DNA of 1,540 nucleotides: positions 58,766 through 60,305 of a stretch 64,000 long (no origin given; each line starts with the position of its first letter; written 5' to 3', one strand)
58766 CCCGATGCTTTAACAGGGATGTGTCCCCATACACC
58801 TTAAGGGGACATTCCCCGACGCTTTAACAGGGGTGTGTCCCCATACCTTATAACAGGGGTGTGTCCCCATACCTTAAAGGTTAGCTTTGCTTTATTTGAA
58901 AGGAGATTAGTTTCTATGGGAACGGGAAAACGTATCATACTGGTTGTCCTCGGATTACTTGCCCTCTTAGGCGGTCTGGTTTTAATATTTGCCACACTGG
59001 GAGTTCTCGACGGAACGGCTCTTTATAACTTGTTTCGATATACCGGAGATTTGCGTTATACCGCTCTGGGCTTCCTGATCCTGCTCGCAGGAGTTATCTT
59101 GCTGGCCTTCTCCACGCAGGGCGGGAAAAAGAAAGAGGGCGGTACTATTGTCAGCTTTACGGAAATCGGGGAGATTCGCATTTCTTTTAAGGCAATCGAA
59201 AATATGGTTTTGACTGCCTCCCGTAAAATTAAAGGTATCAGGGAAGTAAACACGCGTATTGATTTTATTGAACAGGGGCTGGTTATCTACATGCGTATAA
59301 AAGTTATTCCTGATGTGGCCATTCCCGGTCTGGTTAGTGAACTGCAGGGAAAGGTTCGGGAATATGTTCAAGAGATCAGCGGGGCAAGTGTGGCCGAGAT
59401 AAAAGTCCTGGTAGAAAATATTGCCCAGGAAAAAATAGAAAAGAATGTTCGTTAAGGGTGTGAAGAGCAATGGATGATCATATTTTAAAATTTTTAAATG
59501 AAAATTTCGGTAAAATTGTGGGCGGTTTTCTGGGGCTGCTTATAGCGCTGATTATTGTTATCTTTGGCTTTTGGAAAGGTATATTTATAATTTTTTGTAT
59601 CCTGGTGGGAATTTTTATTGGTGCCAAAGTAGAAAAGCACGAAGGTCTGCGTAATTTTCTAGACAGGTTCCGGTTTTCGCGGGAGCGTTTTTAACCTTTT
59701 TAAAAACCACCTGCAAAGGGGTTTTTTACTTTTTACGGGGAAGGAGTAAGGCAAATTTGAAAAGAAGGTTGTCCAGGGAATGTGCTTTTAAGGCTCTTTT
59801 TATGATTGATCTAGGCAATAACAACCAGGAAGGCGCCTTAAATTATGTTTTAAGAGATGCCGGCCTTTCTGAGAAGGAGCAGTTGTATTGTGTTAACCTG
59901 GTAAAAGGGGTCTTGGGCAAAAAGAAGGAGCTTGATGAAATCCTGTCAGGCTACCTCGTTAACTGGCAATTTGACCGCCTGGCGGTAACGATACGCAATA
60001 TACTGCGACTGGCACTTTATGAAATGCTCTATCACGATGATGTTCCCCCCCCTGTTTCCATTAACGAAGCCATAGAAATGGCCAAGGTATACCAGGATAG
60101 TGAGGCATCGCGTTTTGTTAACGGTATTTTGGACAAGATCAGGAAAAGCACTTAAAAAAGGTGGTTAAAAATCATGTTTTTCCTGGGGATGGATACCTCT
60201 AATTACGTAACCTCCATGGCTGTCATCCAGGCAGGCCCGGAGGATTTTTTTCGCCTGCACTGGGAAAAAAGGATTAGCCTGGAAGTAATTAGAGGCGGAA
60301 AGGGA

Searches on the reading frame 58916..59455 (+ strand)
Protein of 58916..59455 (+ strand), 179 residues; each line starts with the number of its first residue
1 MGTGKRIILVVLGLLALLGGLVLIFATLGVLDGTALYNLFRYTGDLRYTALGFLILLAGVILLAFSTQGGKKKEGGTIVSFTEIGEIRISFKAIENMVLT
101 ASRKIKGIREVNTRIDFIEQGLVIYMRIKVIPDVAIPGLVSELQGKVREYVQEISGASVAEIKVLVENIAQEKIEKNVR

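Call 10: find_encoding_contigs(protein=window:58916-59455:+, flank=10000, max_places=10)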
Protein window:58916-59455:+ (179 aa): 3 contigs read that carry it; 1 place shown.
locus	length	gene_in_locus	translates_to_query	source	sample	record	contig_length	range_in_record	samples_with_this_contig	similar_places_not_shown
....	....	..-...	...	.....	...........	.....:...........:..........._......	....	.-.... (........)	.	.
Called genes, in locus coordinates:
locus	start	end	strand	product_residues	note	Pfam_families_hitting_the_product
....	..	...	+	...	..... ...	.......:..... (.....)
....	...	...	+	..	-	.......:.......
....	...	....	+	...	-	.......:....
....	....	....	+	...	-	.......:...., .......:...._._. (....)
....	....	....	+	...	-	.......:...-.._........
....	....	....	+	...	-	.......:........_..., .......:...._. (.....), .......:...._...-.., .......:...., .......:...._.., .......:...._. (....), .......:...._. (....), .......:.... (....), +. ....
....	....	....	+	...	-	?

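Call 20: find_homologous_proteins(query=window:58916-59455:+, max_evalue=1e-10)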
Query window:58916-59455:+ (179 aa): 74 proteins with E <= 1e-10 among 1840 candidates.
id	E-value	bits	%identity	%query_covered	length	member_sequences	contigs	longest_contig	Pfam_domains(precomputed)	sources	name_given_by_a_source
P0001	5.2e-102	356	100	100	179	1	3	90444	PF03780.19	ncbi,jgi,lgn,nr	ncbi:MAG: alkaline shock response membrane anchor protein AmaP [Dethiobacter sp.]|jgi:uncharacterize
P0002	6.3e-85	301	85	100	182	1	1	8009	-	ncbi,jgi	jgi:uncharacterized alkaline shock family protein YloU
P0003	1.9e-78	280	77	100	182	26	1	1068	PF03780.19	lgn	-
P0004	3.2e-76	273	75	100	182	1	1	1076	PF03780.19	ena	-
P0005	2.8e-74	266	72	100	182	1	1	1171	PF03780.19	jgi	-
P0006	1.5e-73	264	71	100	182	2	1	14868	PF03780.19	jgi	-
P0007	1.5e-72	261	73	100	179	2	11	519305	PF03780.19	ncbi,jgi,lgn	ncbi:MAG: alkaline shock response membrane anchor protein AmaP [Dethiobacteria bacterium]|jgi:unchar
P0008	1.8e-72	260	73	100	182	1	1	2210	PF03780.19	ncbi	-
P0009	6.0e-71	255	71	100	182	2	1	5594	-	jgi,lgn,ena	-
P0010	1.0e-70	255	73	100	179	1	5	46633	PF03780.19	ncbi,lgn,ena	-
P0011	2.0e-70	254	71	100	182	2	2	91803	PF03780.19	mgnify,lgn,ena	mgnify:FL=1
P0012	5.9e-70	252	72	100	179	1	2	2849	PF03780.19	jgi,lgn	-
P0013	9.2e-70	252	70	100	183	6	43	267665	PF03780.19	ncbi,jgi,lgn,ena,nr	ncbi:MAG: alkaline shock response membrane anchor protein AmaP [Firmicutes bacterium]|jgi:uncharacte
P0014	1.0e-68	248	70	100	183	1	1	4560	-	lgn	-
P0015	1.1e-68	248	70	100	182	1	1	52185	-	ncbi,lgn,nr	ncbi:MAG: alkaline shock response membrane anchor protein AmaP [Bacillota bacterium]|nr:alkaline sho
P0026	8.0e-64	232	82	78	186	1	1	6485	PF03780.19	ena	-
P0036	7.2e-59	216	91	65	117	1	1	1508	PF03780.19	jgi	jgi:uncharacterized alkaline shock family protein YloU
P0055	1.4e-51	192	85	63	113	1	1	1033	PF03780.19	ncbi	-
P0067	2.5e-42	162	80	56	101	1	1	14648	PF03780.19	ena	-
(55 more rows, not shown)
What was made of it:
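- The organism is an alkaliphile-type lineage, and the operon is the alkaline-shock cluster (call 20). The source is a metagenome-assembled genome (call 20).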

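Call 22: find_encoding_contigs(protein=P0002, flank=4000, max_places=4)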
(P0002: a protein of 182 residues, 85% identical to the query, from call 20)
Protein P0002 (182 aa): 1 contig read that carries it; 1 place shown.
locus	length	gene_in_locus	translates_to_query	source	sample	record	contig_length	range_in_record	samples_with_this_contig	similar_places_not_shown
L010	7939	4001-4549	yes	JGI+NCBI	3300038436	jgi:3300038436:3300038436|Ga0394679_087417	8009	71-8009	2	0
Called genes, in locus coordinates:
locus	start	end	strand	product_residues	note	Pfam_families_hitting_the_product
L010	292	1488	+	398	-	PF09546:Spore_III_AE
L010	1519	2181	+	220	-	PF09581:Spore_III_AF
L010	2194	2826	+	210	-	-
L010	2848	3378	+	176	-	PF12685:SpoIIIAH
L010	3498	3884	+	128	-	PF03780:Asp23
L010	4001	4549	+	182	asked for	-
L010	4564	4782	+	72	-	PF10031:DUF2273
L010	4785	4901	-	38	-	-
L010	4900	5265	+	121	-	PF01029:NusB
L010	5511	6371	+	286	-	PF00175:NAD_binding_1 (weak), PF10418:DHODB_Fe-S_bind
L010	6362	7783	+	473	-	PF14691:Fer4_20, PF01262:AlaDh_PNT_C (faint), PF13241:NAD_binding_7 (faint), PF01494:FAD_binding_3 (faint), PF07992:Pyr_redox_2, PF12831:FAD_oxidored (weak), PF13450:NAD_binding_8 (weak), PF00070:Pyr_redox (weak), +1 more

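Call 23: find_encoding_contigs(protein=P0007, flank=4000, max_places=4)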
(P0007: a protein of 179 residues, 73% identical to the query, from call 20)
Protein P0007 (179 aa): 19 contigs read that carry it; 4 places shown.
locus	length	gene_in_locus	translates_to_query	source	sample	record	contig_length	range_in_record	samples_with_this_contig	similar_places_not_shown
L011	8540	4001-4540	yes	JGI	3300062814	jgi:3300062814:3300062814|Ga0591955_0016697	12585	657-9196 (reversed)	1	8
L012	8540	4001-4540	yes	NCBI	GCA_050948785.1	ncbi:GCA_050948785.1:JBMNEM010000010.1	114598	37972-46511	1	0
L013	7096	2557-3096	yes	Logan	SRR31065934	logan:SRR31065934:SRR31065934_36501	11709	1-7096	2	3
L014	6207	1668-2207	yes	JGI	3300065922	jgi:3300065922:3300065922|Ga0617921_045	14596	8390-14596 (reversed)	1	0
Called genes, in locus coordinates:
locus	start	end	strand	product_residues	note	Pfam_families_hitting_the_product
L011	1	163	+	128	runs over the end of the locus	PF06686:SpoIIIAC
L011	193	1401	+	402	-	PF09546:Spore_III_AE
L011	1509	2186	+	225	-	PF09581:Spore_III_AF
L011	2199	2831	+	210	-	-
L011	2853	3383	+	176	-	PF12685:SpoIIIAH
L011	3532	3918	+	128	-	PF03780:Asp23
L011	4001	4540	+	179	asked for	PF03780:Asp23 (faint)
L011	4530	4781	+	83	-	PF10031:DUF2273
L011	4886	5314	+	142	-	PF01029:NusB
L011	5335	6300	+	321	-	PF00175:NAD_binding_1, PF10418:DHODB_Fe-S_bind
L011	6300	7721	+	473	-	PF14691:Fer4_20, PF13241:NAD_binding_7 (faint), PF01134:GIDA (weak), PF01494:FAD_binding_3 (faint), PF07992:Pyr_redox_2, PF12831:FAD_oxidored (weak), PF13450:NAD_binding_8 (weak), PF00070:Pyr_redox (weak), +1 more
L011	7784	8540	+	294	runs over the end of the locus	PF00763:THF_DHG_CYH, PF02882:THF_DHG_CYH_C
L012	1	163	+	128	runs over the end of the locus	PF06686:SpoIIIAC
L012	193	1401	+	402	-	PF09546:Spore_III_AE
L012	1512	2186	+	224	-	PF09581:Spore_III_AF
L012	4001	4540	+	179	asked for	PF03780:Asp23 (faint)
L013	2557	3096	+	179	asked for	PF03780:Asp23 (faint)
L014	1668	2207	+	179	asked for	PF03780:Asp23 (faint)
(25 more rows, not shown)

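Call 28: find_related_loci(query=A1, collection=metagenome_contigs, flank=2000)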
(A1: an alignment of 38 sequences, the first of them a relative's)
Query A1 (179 aa) in metagenome_contigs; peptide patterns used: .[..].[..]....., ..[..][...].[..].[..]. (x = any residue, [..] = any of these).
118 stretches matched a pattern; 35 encode a relative of the query (tblastn E <= 1e-3); 35 distinct loci.
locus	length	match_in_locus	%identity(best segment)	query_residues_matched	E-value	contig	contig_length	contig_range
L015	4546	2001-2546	79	1-179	3e-89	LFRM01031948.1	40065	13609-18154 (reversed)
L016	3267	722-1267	77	1-179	3e-88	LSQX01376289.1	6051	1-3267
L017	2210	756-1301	73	1-179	2e-85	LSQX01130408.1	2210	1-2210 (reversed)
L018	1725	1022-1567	71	1-179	7e-85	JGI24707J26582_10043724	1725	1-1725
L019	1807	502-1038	73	1-179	2e-84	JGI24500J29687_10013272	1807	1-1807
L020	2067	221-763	79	1-179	2e-83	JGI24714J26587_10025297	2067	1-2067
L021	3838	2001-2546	71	1-179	4e-80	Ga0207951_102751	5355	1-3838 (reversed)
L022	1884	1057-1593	73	1-179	8e-79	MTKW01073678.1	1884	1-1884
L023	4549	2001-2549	70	1-179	1e-72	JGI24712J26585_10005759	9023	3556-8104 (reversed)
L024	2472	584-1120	69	1-179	8e-70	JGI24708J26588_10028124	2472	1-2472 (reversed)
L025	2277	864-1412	67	1-179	5e-68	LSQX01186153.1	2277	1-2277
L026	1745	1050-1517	69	27-179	2e-68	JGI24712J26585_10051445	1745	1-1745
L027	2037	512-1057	58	1-179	2e-65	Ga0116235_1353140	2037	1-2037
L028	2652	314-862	56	1-179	4e-64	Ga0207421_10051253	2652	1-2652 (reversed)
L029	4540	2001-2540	61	1-178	3e-59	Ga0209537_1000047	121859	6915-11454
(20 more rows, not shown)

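Call 34: find_encoding_contigs(protein=P0036, flank=1500, max_places=4)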
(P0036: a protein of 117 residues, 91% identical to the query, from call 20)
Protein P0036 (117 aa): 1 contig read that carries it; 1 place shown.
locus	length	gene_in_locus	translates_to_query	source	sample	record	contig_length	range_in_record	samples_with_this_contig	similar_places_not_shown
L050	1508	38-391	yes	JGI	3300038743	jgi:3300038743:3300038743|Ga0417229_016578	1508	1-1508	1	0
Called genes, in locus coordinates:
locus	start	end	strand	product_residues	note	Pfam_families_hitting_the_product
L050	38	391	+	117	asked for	PF03780:Asp23 (faint)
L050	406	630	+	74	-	PF10031:DUF2273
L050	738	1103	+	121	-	PF01029:NusB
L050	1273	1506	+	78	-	?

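Call 35: find_encoding_contigs(protein=P0055, flank=1500, max_places=4)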
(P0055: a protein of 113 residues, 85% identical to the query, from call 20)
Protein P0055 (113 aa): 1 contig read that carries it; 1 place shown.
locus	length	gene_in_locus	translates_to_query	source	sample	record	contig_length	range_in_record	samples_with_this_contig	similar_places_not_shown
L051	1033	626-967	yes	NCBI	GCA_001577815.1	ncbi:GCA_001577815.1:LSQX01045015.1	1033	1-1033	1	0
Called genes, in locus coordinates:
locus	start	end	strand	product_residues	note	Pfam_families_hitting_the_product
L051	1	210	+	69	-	?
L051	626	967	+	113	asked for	PF03780:Asp23 (faint)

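Call 36: find_encoding_contigs(protein=P0026, flank=1500, max_places=4)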
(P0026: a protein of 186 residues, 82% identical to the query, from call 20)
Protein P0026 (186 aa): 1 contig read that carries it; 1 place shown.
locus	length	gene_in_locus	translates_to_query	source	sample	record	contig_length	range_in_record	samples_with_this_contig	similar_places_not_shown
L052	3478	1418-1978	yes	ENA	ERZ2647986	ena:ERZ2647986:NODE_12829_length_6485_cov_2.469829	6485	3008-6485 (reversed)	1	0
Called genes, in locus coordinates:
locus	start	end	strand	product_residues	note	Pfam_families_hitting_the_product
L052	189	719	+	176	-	PF12685:SpoIIIAH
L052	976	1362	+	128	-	PF03780:Asp23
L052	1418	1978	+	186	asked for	PF03780:Asp23 (faint)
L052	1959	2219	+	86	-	PF10031:DUF2273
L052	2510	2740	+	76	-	PF01029:NusB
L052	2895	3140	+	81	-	-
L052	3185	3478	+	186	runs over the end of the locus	PF00175:NAD_binding_1, PF10418:DHODB_Fe-S_bind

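Call 49: find_encoding_contigs(protein=P0067, flank=1500, max_places=3)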
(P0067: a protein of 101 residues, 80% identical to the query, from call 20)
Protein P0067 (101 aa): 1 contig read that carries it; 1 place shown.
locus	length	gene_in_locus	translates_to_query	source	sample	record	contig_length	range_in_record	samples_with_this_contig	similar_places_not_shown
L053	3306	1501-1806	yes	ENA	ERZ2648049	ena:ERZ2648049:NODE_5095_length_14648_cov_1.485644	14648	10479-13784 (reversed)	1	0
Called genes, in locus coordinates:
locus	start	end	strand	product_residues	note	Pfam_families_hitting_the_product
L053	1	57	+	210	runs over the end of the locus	-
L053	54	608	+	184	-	PF12685:SpoIIIAH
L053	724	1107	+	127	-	PF03780:Asp23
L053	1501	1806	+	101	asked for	PF03780:Asp23 (faint)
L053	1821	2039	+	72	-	PF10031:DUF2273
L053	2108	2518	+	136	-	PF01029:NusB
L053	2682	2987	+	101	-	-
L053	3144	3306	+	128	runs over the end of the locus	PF10418:DHODB_Fe-S_bind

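Call 50: find_encoding_contigs(protein=P0003, flank=1500, max_places=6)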
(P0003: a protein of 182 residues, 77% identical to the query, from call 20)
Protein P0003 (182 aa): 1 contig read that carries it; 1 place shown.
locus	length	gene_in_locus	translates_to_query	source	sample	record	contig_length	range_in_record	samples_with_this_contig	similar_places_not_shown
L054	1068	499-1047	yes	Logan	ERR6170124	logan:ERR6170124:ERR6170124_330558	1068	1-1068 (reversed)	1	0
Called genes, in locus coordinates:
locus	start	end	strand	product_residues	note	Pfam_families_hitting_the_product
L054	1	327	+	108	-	?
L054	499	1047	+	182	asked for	PF03780:Asp23 (faint)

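Call 54: search_protein_families(library=ncbifam, proteins=[window:58916-59455:+])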
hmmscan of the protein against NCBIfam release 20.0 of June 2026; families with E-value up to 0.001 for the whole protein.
window:58916-59455:+ (179 aa): 1 family
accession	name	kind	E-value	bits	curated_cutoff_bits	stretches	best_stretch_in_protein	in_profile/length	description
NF033218.1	anchor_AmaP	equivalog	7.1e-24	84.4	55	1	1-166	1-166/166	alkaline shock response membrane anchor protein AmaP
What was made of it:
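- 58916..59455 (+): amaP (179 aa), the membrane anchor for Asp23. Call 54: NF033218, 84.4 bits against a cut-off of 55.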

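Call 66: list_cluster_members(proteins=[P0001, P0002])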
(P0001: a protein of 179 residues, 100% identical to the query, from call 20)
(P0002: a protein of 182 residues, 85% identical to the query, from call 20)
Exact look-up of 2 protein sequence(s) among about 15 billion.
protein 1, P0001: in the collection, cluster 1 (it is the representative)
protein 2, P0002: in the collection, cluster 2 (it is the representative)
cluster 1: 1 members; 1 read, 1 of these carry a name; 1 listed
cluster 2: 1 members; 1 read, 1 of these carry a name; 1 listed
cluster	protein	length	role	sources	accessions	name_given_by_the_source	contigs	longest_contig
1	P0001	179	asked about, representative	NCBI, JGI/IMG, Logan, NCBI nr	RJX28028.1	MAG: alkaline shock response membrane anchor protein AmaP [Dethiobacter sp.] | uncharacterized alkaline shock family protein YloU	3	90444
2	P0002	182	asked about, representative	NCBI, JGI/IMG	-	uncharacterized alkaline shock family protein YloU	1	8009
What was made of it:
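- Checked: It passes NCBIfam NF033218 at 84 bits against a cut-off of 55 (call 54) and is 100% identical to RJX28028.1, a 179-aa AmaP of a Dethiobacter sp. MAG (calls 20 and 66).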

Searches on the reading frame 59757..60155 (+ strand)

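Call 54: search_protein_families(library=ncbifam, proteins=[window:59757-60155:+])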
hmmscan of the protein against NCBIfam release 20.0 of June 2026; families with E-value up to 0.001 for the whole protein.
window:59757-60155:+ (132 aa): 8 families
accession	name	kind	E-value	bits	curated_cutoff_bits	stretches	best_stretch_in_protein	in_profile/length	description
TIGR01951.1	nusB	equivalog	2.4e-40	137.8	88.35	1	2-130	1-129/131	transcription antitermination factor NusB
NF001223.0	PRK00202.1-1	equivalog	9.5e-33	113.3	131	1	2-128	8-140/146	transcription antitermination factor NusB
NF011494.0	PRK14902.1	equivalog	1e-22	80.6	319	1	6-130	5-127/444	16S rRNA (cytosine(967)-C(5))-methyltransferase RsmB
NF001230.0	PRK00202.2-5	equivalog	1.3e-19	70.6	132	1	7-129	26-148/165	transcription antitermination factor NusB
TIGR00563.1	rsmB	equivalog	1.3e-15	57.5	269.05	1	7-130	1-122/437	16S rRNA (cytosine(967)-C(5))-methyltransferase RsmB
NF011493.0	PRK14901.1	equivalog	2e-15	56.6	540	1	5-128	4-125/447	16S rRNA (cytosine(967)-C(5))-methyltransferase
NF011495.0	PRK14903.1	equivalog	3.2e-08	32.9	503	1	37-130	34-121/431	16S rRNA (cytosine(967)-C(5))-methyltransferase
NF008149.0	PRK10901.1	equivalog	0.00013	21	375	1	35-130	38-131/434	16S rRNA (cytosine(967)-C(5))-methyltransferase RsmB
